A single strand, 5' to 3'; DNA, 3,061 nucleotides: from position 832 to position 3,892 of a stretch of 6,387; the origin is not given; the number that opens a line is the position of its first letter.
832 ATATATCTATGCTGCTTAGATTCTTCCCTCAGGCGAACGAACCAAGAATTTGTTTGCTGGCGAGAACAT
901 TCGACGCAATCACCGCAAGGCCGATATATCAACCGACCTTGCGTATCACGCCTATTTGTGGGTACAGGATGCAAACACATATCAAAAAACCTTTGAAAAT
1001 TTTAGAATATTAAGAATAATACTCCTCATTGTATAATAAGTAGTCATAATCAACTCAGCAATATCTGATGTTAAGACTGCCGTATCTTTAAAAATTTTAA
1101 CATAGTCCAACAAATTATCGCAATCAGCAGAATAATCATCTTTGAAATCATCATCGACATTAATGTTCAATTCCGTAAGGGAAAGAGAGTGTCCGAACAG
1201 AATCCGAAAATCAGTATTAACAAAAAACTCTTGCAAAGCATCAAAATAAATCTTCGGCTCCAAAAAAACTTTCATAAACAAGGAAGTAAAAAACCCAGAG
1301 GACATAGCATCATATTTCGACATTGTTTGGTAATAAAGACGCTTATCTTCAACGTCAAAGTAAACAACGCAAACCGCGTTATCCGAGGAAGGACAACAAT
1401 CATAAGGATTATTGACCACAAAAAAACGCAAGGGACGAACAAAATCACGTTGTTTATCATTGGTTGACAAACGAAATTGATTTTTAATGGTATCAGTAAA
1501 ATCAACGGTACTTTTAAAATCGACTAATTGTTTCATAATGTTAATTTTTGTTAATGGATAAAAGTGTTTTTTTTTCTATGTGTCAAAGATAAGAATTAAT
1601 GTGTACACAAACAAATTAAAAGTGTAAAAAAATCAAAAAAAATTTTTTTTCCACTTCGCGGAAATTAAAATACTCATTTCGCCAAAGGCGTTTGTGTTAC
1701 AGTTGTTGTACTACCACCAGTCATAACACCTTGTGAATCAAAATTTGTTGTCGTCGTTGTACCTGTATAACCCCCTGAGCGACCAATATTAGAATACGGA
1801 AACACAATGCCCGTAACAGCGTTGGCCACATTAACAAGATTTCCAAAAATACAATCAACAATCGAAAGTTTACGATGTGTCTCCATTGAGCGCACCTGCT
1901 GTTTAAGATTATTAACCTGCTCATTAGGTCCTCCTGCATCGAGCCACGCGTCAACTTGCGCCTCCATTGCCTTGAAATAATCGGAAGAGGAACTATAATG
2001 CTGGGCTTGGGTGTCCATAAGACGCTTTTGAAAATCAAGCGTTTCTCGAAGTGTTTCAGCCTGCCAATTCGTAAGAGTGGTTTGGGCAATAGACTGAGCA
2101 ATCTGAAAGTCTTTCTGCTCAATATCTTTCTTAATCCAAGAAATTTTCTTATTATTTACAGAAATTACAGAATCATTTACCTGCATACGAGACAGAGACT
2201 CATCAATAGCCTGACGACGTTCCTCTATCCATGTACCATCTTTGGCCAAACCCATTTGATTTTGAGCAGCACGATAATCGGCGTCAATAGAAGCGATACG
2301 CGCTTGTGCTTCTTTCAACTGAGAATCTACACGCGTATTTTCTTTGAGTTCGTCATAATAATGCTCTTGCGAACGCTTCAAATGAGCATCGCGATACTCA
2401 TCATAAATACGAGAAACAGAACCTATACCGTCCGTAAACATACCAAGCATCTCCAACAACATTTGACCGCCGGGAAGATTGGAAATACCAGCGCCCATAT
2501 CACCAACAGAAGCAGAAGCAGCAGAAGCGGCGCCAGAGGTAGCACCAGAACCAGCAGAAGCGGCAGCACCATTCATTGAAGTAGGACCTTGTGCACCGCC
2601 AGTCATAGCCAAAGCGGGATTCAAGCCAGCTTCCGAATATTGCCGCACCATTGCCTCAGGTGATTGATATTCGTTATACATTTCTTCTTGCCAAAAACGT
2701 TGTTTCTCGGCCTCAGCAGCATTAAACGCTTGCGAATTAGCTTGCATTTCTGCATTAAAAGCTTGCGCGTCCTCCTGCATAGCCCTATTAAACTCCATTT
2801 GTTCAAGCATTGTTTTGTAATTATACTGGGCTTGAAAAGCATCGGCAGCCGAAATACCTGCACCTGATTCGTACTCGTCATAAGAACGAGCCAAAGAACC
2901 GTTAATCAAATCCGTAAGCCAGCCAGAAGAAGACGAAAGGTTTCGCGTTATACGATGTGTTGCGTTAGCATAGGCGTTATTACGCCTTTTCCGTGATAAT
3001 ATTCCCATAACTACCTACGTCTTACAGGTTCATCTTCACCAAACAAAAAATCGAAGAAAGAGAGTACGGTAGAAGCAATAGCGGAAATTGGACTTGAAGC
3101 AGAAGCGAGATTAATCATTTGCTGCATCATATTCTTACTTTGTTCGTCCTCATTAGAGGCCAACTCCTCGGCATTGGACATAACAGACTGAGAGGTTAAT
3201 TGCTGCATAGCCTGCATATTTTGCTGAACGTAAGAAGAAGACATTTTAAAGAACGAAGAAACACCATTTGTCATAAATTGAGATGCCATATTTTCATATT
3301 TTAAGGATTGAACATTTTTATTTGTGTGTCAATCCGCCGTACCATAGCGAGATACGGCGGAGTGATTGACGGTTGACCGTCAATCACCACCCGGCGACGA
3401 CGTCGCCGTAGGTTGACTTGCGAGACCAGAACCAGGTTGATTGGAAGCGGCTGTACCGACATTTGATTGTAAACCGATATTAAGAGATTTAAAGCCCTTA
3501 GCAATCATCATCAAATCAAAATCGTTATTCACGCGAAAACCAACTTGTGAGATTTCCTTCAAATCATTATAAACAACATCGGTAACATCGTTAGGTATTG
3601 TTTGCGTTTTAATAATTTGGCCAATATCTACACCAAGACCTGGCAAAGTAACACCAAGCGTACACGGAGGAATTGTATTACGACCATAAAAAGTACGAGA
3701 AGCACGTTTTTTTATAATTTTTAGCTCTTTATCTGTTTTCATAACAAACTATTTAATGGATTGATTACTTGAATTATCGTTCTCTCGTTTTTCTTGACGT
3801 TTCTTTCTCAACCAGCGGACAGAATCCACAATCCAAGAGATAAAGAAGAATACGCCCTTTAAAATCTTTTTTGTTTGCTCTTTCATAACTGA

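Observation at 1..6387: Complete circular Microviridae (gokushovirus-like) genome, 6,260 nt, at the upper end of the family's genome size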

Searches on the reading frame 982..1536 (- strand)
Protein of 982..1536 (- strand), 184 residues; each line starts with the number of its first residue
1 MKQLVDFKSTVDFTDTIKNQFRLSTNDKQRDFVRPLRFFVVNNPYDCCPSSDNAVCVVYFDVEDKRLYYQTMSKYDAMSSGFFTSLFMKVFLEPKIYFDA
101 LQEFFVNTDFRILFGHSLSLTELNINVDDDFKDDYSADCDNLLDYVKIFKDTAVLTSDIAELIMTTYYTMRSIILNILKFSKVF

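Call 6: search_protein_families(library=pfam, max_evalue=0.1, proteins=[window:985-1536:-])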
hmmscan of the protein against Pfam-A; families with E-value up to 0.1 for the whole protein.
seq(184 aa): 1 family
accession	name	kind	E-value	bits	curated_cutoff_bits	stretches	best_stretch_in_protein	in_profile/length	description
PF09359.15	VTC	-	0.018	15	23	1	4-76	8-62/235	VTC domain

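Call 7: search_protein_families(library=phrogs, max_evalue=0.01, proteins=[window:985-1536:-])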
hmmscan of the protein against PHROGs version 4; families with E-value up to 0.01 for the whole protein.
seq(184 aa): 0 families

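Call 81: find_homologous_proteins(query=window:982-1536:-, max_evalue=0.001)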
Query window:982-1536:- (184 aa): 1 proteins with E <= 0.001 among 14 candidates.
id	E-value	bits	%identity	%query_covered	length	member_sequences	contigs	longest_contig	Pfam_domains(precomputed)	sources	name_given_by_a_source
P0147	9.7e-111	385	96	100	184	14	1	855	-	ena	-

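Call 82: search_protein_families(library=ncbifam, max_evalue=1, proteins=[window:982-1536:-])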
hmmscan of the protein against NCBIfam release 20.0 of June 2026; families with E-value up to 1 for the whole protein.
window:982-1536:- (184 aa): 0 families

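Call 83: search_solved_structures(query=window:982-1536:-, max_evalue=10)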
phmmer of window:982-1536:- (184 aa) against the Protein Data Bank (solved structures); distinct sequences matched with E-value up to 10: 0.

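Call 106: search_protein_representatives(protein=window:982-1536:-)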
Query: 184 residues. Proteins with E-value up to 0.001 (for the whole library): 4; up to 1e-10: 2; up to 1e-30: 1. The best 4 are listed.
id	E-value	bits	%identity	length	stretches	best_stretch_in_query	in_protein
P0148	6.9e-53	195.5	53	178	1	13-184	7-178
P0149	5.9e-29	117.6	40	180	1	15-184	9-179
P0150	4.7e-06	43.0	29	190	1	11-137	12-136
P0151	9.9e-04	35.4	26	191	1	13-183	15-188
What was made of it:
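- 982..1536 (-): orf184, a variable cassette gene between VP2 and Rep. The window carries allele type D. It is acidic and an orphan. The word-index search found only one 90% cluster (call 81), and only 4 representative clusters in 1.84 billion matched (call 106).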

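Call 112: predict_structure(alignment_id=A4)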
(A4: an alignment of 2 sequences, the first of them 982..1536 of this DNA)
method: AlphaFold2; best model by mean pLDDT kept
length: 184 residues; sequences in the alignment: 2
mean_pLDDT: 37.3   pTM: 0.25
mean pLDDT of the five models: 37.3, 35.6, 35.3, 33.0, 31.1
residues with pLDDT >= 90: 0; 70-90: 0; 50-70: 8; < 50: 176
segments of 3 or more residues with pLDDT < 50: 1-68, 74-160, 169-184
pLDDT, mean of each block of 10 residues (from residue 1): 33 29 28 29 37 47 43 46 41 40 36 25 31 39 41 40 49 41 29
secondary structure, 60 per line:
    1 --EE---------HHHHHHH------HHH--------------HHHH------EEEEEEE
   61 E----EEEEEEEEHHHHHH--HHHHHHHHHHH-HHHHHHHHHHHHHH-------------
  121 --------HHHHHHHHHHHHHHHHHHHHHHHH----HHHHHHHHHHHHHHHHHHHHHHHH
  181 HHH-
elements in order: H14-20 H44-47 E54-61 E66-73 H74-79 H82-92 H94-107 H129-152 H157-183

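Call 123: list_cluster_members(proteins=[P0142, P0147])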
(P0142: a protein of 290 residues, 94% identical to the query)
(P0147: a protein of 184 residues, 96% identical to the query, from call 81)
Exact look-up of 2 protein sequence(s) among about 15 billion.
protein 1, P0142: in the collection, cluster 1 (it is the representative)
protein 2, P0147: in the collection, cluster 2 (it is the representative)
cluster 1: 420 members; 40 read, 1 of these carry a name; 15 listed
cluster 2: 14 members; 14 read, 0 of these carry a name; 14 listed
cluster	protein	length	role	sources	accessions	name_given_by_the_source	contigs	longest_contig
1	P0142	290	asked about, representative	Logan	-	-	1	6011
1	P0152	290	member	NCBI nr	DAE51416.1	MAG TPA: Replication associated protein [Microviridae sp.]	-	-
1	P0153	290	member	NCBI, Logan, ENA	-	-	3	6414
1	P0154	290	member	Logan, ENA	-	-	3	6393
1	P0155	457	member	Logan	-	-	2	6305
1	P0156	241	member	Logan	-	-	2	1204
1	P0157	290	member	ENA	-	-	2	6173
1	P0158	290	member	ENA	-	-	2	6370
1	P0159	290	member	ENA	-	-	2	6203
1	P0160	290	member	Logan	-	-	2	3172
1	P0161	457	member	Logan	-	-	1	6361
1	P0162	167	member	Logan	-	-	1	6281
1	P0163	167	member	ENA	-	-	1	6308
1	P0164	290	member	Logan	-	-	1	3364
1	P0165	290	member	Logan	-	-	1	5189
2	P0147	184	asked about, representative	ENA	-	-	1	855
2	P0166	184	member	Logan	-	-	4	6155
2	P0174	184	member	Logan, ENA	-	-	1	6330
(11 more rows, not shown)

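Call 125: find_encoding_contigs(protein=window:982-1536:-, flank=7000, max_places=6)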
Protein window:982-1536:- (184 aa): no gene with exactly this product is on record in the collection.

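Call 127: find_encoding_contigs(protein=P0174, flank=7000, max_places=3)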
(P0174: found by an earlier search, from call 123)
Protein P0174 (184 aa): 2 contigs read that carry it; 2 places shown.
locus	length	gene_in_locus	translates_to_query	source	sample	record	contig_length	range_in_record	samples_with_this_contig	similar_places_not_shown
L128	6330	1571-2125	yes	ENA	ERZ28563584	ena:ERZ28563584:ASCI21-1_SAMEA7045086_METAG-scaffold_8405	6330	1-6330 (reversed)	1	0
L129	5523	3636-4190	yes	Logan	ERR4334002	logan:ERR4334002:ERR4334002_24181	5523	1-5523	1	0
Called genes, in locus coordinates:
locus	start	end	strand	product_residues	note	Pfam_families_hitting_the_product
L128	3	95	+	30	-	?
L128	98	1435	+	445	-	-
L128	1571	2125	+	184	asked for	-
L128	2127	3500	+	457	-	PF23343:REP_ORF2-G2P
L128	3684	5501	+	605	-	PF02305:Phage_F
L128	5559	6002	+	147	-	-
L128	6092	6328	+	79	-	?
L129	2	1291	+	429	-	?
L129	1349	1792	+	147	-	-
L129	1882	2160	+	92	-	-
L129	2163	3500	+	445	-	-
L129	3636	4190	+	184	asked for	-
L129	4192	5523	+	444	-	?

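Call 128: find_encoding_contigs(protein=P0166, flank=7000, max_places=4)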
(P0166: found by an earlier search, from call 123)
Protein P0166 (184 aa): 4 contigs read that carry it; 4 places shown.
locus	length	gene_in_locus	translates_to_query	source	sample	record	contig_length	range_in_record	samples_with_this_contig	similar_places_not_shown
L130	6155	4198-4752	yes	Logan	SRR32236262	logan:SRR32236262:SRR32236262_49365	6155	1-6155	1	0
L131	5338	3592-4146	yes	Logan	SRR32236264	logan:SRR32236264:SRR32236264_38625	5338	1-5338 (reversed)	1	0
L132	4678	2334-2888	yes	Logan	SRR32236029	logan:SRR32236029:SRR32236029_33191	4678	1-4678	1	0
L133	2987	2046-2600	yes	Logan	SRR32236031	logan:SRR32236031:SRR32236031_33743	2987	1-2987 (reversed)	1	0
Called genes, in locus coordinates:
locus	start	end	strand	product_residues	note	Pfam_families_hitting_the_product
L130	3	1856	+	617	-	?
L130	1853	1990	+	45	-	-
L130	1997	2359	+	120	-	-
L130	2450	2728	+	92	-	-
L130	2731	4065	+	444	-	-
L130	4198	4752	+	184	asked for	-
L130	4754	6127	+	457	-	PF23343:REP_ORF2-G2P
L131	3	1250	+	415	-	?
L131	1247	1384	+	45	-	-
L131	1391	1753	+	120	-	-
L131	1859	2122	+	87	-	-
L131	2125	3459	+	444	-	-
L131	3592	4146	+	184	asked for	-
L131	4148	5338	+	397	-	?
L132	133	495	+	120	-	-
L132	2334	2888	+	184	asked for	-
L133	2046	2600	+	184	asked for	-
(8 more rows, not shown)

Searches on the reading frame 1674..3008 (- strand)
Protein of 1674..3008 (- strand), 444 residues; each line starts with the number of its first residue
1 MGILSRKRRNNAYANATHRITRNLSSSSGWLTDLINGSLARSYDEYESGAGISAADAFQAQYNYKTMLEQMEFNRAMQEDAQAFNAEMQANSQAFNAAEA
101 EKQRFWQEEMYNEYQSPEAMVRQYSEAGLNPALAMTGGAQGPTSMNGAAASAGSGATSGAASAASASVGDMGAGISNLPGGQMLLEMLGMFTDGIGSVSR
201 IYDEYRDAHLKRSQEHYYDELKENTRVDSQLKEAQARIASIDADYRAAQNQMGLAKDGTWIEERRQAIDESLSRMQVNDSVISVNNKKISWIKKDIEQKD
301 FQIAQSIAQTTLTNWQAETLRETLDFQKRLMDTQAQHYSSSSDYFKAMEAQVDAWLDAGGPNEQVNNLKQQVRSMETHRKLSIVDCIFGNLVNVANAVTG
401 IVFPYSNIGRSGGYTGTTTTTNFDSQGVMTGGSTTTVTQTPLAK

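Call 6: search_protein_families(library=pfam, max_evalue=0.1, proteins=[window:1677-3008:-])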
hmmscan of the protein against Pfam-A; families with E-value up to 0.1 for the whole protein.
seq(444 aa): 0 families

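Call 7: search_protein_families(library=phrogs, max_evalue=0.01, proteins=[window:1677-3008:-])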
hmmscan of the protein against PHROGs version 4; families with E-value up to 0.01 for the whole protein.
seq(444 aa): 10 families
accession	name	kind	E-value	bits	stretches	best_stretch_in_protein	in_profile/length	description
phrog_8742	-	tail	2.2e-11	44.8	1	54-169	87-201/287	pilot protein for DNA ejection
phrog_5158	-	unknown function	2.1e-10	41.7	1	53-168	24-141/322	-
phrog_21483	-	unknown function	2.1e-08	35.1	1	71-169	74-167/303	-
phrog_8689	-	tail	1.8e-07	32.2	1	78-176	33-118/327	pilot protein for DNA ejection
phrog_35928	-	tail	3.5e-07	31.2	1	86-180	60-151/172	pilot protein for DNA ejection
phrog_22637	-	tail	3.2e-06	28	1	71-164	1-93/264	pilot protein for DNA ejection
phrog_25360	-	unknown function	7.8e-06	26.6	1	73-169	32-124/316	-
phrog_8693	-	tail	9.2e-05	23.5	1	90-368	22-228/258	pilot protein for DNA ejection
phrog_18604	-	tail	0.0001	22.7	1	81-237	90-221/284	minor tail protein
phrog_16516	-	tail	0.0074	17.3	1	92-155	40-99/186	minor tail protein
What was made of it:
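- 1674..3008 (-): VP2, the DNA pilot protein, 444 aa. PHROG pilot-protein families, best 2.2e-11 (call 7).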

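Call 82: search_protein_families(library=ncbifam, max_evalue=1, proteins=[window:1674-3008:-])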
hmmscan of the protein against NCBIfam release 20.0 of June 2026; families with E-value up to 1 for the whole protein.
window:1674-3008:- (444 aa): 1 family
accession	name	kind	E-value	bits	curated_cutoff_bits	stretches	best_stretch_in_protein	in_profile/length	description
NF045487.1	ASRP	equivalog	0.064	11.8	300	1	209-363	143-287/593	archaea-specific SMC-related protein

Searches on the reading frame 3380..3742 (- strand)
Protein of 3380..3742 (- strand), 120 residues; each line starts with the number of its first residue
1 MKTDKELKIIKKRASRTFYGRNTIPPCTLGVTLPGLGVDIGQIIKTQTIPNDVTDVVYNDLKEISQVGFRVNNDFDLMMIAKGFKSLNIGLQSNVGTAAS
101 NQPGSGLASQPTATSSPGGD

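Call 6: search_protein_families(library=pfam, max_evalue=0.1, proteins=[window:3383-3742:-])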
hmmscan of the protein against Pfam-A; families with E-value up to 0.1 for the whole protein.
seq(120 aa): 0 families

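Call 7: search_protein_families(library=phrogs, max_evalue=0.01, proteins=[window:3383-3742:-])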
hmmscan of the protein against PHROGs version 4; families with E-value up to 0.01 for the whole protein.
seq(120 aa): 0 families

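Call 82: search_protein_families(library=ncbifam, max_evalue=1, proteins=[window:3380-3742:-])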
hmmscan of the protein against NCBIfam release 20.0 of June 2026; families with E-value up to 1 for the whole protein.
window:3380-3742:- (120 aa): 0 families

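Call 84: search_solved_structures(query=window:3380-3742:-, max_evalue=10)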
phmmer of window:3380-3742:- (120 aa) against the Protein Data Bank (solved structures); distinct sequences matched with E-value up to 10: 1.
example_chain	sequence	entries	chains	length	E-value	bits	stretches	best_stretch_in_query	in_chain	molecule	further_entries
6nyr_A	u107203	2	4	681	0.28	14.7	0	35-60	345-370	Crov588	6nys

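Call 110: search_protein_families(library=pfam, alignment_id=A5, max_evalue=1)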
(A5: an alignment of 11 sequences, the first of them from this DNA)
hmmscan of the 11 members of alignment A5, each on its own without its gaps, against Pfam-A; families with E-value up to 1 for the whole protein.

A. member 1, seq(120 aa): 0 families

B. families by the number of members that match (of 11 scanned): 3 families
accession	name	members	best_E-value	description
PF00871.23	Acetate_kinase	1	0.023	Acetokinase family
PF11981.13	DUF3482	1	0.047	Domain of unknown function (DUF3482)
PF18527.6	STT3_PglB_C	1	0.06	STT3/PglB C-terminal beta-barrel domain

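Call 111: search_solved_structures(query=A5, max_evalue=10)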
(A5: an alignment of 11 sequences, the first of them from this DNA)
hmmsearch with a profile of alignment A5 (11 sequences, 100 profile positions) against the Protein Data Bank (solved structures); distinct sequences matched with E-value up to 10: 24.
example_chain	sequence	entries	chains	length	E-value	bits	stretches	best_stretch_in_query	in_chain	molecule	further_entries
3j9i_S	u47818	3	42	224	0.43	13.9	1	13-62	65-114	Proteasome subunit alpha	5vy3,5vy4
6utf_O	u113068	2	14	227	0.44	13.9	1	13-62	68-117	Proteasome subunit alpha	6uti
3jrm_A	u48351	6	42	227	0.45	13.9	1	13-62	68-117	Proteasome subunit alpha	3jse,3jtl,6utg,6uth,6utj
8f7k_A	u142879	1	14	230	0.46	13.8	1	13-62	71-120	Proteasome subunit alpha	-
1yau_A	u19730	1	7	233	0.47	13.8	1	13-62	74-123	Proteasome alpha subunit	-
1yar_A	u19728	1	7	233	0.47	13.8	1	13-62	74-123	Proteasome alpha subunit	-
1pma_A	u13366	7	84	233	0.47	13.8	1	13-62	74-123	PROTEASOME | Proteasome alpha subunit | Proteasome subunit alpha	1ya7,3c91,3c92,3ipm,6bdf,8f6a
9buz_A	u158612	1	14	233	0.47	13.8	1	13-62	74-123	Proteasome subunit alpha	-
6utg_a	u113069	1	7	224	0.47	13.8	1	14-62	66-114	Proteasome subunit alpha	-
2ku2_A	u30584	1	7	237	0.48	13.8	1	13-62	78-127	Proteasome subunit alpha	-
6utj_a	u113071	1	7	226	0.48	13.8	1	14-62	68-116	Proteasome subunit alpha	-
2ku1_A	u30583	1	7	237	0.48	13.8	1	13-62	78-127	Proteasome subunit alpha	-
6utf_A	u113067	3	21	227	0.48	13.7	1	14-62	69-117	Proteasome subunit alpha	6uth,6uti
7awe_E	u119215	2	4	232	0.62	13.4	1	9-56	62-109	Proteasome subunit alpha type-5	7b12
6r70_D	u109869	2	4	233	0.63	13.4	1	9-56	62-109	Proteasome subunit alpha type-5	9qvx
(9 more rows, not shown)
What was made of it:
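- Tried and rejected: Pfam, PHROGs, NCBIfam and PDB sequence searches gave nothing above noise (calls 6, 7, 82-84, 110, 111).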
